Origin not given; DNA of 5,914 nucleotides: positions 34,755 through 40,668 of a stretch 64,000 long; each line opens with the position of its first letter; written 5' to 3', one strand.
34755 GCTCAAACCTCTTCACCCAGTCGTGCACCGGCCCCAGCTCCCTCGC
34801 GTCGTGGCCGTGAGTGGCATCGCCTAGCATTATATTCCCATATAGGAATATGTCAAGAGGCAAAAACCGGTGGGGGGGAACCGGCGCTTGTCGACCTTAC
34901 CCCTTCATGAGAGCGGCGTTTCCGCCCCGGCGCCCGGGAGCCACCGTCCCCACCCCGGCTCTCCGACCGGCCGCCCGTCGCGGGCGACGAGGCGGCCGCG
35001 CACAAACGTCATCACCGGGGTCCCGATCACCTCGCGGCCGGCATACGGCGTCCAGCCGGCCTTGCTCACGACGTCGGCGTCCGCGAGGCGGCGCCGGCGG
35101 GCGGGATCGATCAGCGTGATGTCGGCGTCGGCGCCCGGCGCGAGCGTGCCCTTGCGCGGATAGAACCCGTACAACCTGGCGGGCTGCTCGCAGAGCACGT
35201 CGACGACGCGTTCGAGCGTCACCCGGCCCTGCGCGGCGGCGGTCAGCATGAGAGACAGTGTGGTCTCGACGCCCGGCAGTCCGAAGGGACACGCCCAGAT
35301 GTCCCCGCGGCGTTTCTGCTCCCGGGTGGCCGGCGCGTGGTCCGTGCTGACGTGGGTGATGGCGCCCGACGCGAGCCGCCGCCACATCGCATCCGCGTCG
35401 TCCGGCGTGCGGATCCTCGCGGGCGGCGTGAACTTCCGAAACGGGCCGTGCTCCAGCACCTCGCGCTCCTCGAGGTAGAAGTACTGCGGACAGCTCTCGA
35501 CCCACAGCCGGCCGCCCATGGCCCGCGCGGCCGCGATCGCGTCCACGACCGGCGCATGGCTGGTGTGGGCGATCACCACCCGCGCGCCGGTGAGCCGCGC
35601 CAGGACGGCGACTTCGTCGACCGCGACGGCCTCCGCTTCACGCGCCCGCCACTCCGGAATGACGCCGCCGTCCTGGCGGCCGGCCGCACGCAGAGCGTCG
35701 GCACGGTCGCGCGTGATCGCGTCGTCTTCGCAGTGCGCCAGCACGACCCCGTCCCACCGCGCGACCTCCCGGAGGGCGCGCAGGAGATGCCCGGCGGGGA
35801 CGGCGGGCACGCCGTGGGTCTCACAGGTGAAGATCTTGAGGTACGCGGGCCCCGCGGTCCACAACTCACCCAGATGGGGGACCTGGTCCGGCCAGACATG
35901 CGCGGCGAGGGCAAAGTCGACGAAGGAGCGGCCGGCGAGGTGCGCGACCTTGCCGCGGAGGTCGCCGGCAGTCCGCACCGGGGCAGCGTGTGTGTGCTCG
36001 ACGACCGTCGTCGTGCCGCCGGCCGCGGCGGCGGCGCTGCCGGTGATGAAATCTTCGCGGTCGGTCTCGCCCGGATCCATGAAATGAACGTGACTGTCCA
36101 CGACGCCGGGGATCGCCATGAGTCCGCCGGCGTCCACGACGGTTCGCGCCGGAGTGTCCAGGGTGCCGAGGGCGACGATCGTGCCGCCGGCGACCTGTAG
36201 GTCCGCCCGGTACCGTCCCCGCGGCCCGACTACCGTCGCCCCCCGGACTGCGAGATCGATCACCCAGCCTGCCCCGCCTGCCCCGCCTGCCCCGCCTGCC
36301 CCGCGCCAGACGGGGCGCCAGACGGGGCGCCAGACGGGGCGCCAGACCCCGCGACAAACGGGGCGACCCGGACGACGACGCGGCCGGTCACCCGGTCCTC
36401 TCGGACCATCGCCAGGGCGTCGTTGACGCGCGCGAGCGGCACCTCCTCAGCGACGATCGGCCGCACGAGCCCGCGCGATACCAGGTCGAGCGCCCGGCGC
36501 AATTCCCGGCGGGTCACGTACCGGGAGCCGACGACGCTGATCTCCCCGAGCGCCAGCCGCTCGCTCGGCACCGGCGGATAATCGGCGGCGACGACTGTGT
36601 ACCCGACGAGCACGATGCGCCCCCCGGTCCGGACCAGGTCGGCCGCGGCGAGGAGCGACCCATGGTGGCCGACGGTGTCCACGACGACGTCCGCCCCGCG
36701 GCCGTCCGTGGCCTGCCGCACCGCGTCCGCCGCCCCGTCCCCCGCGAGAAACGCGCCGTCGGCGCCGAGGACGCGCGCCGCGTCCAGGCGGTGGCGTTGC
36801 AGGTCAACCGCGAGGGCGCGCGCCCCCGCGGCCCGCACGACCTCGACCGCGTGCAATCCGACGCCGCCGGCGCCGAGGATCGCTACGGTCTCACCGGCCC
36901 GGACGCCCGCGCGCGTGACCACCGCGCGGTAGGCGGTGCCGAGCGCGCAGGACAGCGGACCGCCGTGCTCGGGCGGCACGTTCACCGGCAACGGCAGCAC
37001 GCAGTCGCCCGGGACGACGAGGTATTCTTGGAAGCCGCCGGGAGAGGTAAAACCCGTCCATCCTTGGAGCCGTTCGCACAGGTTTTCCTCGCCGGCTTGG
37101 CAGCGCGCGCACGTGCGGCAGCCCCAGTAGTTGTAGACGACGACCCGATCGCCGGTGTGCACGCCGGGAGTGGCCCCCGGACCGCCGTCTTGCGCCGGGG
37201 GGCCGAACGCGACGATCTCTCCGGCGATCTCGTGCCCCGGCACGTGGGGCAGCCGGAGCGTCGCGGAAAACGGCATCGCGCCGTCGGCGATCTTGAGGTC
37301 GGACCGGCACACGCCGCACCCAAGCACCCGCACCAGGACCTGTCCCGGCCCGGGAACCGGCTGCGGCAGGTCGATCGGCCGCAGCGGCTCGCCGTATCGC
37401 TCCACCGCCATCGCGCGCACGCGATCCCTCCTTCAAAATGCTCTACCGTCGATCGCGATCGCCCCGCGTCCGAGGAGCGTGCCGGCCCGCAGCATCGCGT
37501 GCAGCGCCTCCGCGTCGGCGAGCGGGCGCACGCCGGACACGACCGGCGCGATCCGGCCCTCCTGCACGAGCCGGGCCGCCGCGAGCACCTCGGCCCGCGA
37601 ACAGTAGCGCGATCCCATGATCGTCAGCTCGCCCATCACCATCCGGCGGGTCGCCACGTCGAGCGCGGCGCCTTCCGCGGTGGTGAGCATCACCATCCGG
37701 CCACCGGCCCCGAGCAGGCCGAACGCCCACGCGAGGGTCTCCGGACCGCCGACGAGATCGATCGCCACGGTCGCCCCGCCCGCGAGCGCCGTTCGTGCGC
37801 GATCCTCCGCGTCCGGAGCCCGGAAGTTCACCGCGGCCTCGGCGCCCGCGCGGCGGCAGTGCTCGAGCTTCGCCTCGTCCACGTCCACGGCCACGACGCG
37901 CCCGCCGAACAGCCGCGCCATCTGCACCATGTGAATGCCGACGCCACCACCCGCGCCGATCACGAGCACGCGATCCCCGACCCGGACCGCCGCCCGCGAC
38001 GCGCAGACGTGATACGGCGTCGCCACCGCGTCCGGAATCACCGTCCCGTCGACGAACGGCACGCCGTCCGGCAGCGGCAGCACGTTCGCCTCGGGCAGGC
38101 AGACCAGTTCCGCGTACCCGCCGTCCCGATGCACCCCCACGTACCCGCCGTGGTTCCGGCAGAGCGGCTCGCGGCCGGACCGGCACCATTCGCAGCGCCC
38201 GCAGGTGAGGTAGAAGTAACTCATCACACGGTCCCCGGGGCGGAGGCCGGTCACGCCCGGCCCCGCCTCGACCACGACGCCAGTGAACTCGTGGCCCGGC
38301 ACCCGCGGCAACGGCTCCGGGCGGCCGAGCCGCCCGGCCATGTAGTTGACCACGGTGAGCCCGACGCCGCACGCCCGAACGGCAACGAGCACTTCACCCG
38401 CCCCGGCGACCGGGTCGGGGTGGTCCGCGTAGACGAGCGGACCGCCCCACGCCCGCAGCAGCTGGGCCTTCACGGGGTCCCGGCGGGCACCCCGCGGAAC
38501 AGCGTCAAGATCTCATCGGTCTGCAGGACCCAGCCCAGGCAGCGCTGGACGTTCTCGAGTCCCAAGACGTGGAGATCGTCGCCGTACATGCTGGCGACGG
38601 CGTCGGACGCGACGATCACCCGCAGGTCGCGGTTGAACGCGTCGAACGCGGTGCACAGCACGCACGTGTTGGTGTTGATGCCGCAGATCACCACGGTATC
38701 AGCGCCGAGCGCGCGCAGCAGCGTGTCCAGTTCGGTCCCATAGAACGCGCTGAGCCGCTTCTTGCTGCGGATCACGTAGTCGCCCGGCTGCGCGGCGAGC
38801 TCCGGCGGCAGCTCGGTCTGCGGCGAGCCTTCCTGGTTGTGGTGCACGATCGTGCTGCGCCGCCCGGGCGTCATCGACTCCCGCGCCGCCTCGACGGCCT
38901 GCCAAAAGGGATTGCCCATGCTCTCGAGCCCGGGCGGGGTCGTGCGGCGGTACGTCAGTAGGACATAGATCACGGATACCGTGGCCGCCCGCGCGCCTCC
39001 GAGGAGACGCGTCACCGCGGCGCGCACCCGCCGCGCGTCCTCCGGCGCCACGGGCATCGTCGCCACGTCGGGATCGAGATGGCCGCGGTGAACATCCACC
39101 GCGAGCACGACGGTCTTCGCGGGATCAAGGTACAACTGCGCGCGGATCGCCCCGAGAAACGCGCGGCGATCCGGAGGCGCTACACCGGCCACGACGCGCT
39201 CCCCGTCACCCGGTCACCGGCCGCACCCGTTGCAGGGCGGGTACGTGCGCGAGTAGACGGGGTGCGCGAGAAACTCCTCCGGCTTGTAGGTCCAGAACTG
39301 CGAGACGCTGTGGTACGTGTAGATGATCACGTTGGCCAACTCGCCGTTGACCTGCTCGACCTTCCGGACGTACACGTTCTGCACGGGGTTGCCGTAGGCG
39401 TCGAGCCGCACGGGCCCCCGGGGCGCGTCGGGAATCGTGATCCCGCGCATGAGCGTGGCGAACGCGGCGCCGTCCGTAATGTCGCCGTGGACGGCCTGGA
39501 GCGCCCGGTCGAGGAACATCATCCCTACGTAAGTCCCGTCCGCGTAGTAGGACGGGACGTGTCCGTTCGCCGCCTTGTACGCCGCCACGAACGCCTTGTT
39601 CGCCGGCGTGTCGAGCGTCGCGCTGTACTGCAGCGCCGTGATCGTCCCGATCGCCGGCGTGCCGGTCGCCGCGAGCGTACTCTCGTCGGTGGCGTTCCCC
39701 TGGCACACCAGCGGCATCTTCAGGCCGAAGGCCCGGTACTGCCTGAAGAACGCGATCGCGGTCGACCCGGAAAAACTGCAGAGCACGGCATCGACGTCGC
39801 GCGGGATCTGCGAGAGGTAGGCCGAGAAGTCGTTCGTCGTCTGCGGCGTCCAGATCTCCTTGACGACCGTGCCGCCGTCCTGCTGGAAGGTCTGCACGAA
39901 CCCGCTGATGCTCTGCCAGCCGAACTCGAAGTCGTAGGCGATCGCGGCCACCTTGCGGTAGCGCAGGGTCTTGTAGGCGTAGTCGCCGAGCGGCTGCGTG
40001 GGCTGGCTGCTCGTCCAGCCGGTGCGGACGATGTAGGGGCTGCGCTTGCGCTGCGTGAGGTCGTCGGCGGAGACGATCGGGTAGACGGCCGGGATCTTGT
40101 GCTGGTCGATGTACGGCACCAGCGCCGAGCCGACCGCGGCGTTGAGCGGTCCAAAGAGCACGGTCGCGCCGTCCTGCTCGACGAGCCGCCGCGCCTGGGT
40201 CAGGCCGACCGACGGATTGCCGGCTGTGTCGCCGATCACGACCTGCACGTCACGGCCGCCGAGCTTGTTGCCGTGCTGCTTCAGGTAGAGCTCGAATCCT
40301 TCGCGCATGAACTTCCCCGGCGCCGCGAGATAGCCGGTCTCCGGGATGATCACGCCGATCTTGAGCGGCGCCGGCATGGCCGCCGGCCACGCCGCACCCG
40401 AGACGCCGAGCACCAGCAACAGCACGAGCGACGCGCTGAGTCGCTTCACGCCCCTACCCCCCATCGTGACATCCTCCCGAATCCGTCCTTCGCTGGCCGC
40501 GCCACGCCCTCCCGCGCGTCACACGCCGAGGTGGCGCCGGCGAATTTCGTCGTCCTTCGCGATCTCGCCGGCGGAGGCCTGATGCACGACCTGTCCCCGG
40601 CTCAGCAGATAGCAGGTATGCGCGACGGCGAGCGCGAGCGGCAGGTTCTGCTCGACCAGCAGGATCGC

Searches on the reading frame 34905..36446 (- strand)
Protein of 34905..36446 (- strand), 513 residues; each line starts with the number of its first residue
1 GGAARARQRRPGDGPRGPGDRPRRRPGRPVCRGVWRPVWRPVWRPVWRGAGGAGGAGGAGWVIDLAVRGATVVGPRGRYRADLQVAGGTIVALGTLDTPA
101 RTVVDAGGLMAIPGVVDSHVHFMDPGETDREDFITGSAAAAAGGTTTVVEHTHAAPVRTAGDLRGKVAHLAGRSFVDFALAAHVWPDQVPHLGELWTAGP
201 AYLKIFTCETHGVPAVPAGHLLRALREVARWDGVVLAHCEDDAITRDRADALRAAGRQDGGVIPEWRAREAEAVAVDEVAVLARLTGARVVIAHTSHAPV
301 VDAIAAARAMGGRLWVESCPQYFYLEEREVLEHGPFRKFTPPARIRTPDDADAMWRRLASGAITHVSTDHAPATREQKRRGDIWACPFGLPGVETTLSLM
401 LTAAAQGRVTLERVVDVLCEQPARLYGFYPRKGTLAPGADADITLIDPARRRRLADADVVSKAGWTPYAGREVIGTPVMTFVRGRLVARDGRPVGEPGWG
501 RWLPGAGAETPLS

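Call 44: search_protein_families(library=pfam, proteins=[window:34905-36446:-], max_evalue=0.001)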
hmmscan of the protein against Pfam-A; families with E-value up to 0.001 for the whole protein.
window:34905-36446:- (513 aa): 2 families
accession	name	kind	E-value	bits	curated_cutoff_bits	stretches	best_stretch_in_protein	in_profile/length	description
PF01979.26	Amidohydro_1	-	1.2e-19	71.2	25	1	110-487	1-345/345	Amidohydrolase family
PF07969.17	Amidohydro_3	-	2.9e-09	37.4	29.7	1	405-487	403-471/472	Amidohydrolase family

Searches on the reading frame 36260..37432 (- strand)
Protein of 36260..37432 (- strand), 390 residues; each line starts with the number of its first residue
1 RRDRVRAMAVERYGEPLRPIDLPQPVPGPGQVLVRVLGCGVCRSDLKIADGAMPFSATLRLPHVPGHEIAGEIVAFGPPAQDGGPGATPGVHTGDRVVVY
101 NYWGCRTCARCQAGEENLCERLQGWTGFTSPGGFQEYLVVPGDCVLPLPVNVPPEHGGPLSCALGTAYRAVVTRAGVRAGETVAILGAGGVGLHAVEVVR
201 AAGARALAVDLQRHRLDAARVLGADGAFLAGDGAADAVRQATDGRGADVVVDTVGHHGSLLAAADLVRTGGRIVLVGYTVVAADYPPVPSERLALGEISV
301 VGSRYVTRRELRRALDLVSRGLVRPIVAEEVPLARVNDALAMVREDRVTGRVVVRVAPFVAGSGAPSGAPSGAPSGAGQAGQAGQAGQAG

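Call 45: search_protein_families(library=pfam, proteins=[window:36260-37432:-], max_evalue=0.0001)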
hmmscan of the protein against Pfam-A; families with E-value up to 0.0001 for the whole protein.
window:36260-37432:- (390 aa): 4 families
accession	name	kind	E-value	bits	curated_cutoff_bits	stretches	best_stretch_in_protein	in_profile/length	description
PF08240.17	ADH_N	-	1.1e-27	96.7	23.5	1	28-149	1-103/104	Alcohol dehydrogenase GroES-like domain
PF00107.32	ADH_zinc_N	-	6.6e-26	91.2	31.8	1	190-319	1-128/129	Zinc-binding dehydrogenase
PF13602.12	ADH_zinc_N_2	-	4.5e-17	63.7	27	1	222-354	1-134/134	Zinc-binding dehydrogenase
PF16912.11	Glu_dehyd_C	-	4.3e-05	23.5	34.9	1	179-342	30-200/211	Glucose dehydrogenase C-terminus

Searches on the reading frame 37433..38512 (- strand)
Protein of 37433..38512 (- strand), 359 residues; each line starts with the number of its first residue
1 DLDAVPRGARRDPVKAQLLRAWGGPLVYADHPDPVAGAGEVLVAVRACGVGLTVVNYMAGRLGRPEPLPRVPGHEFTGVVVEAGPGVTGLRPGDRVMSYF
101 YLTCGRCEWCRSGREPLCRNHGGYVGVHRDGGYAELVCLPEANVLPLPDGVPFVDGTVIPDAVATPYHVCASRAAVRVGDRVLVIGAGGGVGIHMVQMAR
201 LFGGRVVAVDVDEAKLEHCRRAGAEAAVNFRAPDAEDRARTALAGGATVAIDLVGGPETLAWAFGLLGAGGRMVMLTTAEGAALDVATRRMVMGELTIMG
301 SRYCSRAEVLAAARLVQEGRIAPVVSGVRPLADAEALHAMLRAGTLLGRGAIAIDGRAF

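Call 45: search_protein_families(library=pfam, proteins=[window:37433-38512:-], max_evalue=0.0001)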
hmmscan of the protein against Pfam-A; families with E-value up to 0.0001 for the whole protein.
window:37433-38512:- (359 aa): 4 families
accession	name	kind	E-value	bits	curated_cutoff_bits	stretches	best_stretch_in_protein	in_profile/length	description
PF08240.17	ADH_N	-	1.2e-27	96.7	23.5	1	37-149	1-104/104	Alcohol dehydrogenase GroES-like domain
PF00107.32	ADH_zinc_N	-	6.5e-22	78.3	31.8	1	190-317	1-128/129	Zinc-binding dehydrogenase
PF13602.12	ADH_zinc_N_2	-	4.3e-09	37.8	27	1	223-348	2-130/134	Zinc-binding dehydrogenase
PF13649.12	Methyltransf_25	-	8.6e-05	23.6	27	0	186-237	3-57/97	Methyltransferase domain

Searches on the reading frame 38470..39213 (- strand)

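Call 45: search_protein_families(library=pfam, proteins=[window:38470-39213:-], max_evalue=0.0001)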
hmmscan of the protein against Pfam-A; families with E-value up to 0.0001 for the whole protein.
window:38470-39213:- (247 aa): 1 family
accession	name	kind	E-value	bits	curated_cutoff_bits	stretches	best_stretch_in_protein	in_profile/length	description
PF00857.26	Isochorismatase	-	8e-37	127.4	27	1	35-234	2-175/175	Isochorismatase domain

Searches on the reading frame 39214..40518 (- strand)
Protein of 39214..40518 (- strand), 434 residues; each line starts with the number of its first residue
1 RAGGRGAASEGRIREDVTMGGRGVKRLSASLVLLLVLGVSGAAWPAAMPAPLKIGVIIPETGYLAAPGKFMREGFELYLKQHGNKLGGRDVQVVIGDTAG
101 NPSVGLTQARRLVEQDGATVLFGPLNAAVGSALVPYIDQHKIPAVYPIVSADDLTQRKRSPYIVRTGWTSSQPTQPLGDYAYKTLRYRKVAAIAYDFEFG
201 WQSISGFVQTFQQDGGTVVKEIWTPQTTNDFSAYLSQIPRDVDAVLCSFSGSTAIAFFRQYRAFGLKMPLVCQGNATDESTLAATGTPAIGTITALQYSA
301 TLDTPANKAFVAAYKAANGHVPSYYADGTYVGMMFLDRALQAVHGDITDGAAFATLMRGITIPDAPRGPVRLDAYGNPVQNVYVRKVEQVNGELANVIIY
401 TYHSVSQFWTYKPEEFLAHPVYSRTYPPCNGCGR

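Call 45: search_protein_families(library=pfam, proteins=[window:39214-40518:-], max_evalue=0.0001)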
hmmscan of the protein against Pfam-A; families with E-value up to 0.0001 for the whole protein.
window:39214-40518:- (434 aa): 3 families
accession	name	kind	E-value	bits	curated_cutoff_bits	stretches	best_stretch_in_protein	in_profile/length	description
PF13458.12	Peripla_BP_6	-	1.9e-76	258.4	31.7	1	51-388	1-339/343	Periplasmic binding protein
PF13433.12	Peripla_BP_5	-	1.9e-32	113.2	27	1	52-375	1-323/363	Periplasmic binding protein domain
PF01094.35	ANF_receptor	-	3.4e-20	72.8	25.4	1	79-382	13-344/353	Receptor family ligand binding region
